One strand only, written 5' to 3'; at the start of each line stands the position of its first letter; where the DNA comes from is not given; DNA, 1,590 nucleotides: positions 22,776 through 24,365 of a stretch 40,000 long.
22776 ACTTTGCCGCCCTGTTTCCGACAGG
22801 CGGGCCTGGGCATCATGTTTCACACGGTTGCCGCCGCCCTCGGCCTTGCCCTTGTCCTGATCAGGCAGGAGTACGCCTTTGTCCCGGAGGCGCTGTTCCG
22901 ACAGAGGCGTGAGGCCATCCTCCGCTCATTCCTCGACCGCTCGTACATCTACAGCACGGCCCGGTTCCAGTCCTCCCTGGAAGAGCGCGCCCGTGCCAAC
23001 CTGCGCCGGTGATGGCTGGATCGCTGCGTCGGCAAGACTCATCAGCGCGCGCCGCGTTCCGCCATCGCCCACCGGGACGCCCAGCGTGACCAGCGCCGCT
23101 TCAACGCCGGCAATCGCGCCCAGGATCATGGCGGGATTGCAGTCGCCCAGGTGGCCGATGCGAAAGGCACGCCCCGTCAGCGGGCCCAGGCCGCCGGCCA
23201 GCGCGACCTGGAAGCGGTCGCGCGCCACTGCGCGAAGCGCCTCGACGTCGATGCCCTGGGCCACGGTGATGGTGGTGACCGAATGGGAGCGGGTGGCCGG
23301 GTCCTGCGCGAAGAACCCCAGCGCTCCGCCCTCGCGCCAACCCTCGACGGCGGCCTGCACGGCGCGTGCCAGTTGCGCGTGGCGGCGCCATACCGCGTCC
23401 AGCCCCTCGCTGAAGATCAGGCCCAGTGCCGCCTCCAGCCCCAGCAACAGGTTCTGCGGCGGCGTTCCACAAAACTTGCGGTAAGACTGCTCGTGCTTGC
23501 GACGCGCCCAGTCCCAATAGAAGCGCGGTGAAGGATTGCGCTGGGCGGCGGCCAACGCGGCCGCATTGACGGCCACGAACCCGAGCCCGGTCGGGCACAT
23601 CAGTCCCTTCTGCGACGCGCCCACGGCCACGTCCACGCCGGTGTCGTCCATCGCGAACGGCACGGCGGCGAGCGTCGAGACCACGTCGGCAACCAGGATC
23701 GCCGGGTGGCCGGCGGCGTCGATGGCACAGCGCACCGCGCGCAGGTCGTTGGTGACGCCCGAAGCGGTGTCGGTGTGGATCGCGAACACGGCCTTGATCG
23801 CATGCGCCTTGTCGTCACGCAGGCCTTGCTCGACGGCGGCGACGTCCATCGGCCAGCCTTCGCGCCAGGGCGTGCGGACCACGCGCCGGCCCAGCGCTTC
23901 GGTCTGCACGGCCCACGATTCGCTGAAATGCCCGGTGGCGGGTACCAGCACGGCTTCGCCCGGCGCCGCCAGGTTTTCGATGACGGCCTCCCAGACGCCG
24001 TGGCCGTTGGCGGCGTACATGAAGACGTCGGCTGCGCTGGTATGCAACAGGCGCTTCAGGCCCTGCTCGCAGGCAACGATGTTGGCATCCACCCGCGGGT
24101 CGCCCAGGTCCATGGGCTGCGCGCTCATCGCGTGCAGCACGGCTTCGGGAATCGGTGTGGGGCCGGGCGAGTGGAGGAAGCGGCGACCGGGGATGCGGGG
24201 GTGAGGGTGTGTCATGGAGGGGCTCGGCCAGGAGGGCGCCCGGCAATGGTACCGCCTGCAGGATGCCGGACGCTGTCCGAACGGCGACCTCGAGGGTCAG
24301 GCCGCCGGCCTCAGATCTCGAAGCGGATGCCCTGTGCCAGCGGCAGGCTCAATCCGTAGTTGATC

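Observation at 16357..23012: Decayed sedentary chromosomal integron whose attC sites validate themselves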

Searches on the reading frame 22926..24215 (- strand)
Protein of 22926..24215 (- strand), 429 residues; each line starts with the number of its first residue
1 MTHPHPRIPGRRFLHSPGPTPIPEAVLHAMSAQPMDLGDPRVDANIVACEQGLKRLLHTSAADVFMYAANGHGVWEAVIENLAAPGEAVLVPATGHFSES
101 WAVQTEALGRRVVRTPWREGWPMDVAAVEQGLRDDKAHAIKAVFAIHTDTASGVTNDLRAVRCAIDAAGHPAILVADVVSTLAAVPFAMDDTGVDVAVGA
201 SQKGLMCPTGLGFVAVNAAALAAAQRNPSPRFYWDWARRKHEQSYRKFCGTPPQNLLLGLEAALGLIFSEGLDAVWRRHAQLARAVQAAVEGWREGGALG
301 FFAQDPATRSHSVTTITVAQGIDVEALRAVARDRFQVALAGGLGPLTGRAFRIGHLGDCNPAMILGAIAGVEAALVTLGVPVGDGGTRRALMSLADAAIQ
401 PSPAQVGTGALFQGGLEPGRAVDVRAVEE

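Call 25: find_homologous_proteins(query=window:22926-24215:-)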
Query window:22926-24215:- (429 aa): 5828 proteins with E <= 0.001 among 8000 candidates; the best 120 are listed.
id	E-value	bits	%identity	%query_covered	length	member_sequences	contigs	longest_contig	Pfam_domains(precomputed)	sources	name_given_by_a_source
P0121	1.0e-244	830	92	93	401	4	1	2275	PF00266.26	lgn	-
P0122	4.1e-236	802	90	92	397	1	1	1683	PF00266.26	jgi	jgi:alanine-glyoxylate transaminase/serine-glyoxylate transaminase/serine-pyruvate transaminase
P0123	6.5e-235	798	90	92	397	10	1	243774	PF00266.26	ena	-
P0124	7.6e-234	795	89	92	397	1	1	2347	PF00266.26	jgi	jgi:alanine-glyoxylate transaminase / serine-glyoxylate transaminase / serine-pyruvate transaminase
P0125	2.0e-233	793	90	92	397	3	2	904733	PF00266.26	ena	-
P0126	1.4e-231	787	89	92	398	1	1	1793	PF00266.26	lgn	-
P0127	2.1e-231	787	88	92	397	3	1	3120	PF00266.26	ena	-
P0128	5.7e-231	785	88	91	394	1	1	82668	PF00266.26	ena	-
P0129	2.0e-227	773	86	92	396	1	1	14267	PF00266.26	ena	-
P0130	3.9e-225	766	87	92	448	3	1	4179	PF00266.26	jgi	jgi:alanine-glyoxylate transaminase / serine-glyoxylate transaminase / serine-pyruvate transaminase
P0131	1.7e-224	764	87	91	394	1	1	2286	PF00266.26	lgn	-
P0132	4.7e-224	762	86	91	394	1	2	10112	PF00266.26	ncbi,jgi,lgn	jgi:alanine-glyoxylate transaminase/serine-glyoxylate transaminase/serine-pyruvate transaminase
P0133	6.1e-224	762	87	91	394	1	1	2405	PF00266.26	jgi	-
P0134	2.0e-223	760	87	92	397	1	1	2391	PF00266.26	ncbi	-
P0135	2.5e-223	760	87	92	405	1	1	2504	PF00266.26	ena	-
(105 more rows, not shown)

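Call 27: find_encoding_contigs(protein=P0123, flank=10000, max_places=2)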
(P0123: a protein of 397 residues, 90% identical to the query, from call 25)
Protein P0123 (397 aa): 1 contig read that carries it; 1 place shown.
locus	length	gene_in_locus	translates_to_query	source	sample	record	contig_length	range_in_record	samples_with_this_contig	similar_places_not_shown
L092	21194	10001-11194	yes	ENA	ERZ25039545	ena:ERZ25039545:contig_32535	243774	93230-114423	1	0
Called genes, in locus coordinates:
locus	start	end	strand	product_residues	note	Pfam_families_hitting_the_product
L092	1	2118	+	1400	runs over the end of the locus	PF00989:PAS, PF13188:PAS_8, PF13426:PAS_9, PF00989:PAS, PF08448:PAS_4, PF13188:PAS_8, PF13426:PAS_9, PF00989:PAS, +9 more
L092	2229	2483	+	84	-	PF13663:DUF4148 (weak)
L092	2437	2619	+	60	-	-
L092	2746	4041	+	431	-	-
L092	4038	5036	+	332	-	PF00389:2-Hacid_dh, PF02826:2-Hacid_dh_C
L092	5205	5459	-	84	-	-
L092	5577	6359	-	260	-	PF07690:MFS_1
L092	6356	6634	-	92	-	-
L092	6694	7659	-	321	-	-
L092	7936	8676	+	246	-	PF00072:Response_reg, PF00486:Trans_reg_C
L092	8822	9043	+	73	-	PF09723:Zn_ribbon_8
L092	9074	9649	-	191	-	PF00005:ABC_tran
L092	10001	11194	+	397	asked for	PF00266:Aminotran_5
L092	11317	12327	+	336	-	-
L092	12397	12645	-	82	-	PF11730:DUF3297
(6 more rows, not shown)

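Call 28: find_encoding_contigs(protein=P0125, flank=10000, max_places=2)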
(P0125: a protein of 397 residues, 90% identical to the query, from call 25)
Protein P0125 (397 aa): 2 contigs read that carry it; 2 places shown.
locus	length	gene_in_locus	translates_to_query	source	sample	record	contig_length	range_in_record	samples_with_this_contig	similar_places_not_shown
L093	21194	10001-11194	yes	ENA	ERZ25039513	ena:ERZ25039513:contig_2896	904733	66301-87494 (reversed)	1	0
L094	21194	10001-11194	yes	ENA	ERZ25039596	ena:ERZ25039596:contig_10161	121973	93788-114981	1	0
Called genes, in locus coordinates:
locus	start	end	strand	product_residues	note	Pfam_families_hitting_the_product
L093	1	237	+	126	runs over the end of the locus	PF13188:PAS_8 (weak)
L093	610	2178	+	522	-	PF00512:HisKA, PF02518:HATPase_c, PF00072:Response_reg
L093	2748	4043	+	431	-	-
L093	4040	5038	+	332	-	PF00389:2-Hacid_dh, PF02826:2-Hacid_dh_C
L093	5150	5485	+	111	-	-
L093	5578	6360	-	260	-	PF07690:MFS_1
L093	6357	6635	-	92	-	PF06568:YjiS-like (weak)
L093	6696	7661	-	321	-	-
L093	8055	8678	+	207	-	PF00072:Response_reg, PF00486:Trans_reg_C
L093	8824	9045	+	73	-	PF09723:Zn_ribbon_8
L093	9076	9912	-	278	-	PF00005:ABC_tran, PF13304:AAA_21 (faint)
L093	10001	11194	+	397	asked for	PF00266:Aminotran_5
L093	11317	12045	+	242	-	-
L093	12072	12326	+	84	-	-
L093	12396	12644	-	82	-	PF11730:DUF3297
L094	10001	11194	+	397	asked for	PF00266:Aminotran_5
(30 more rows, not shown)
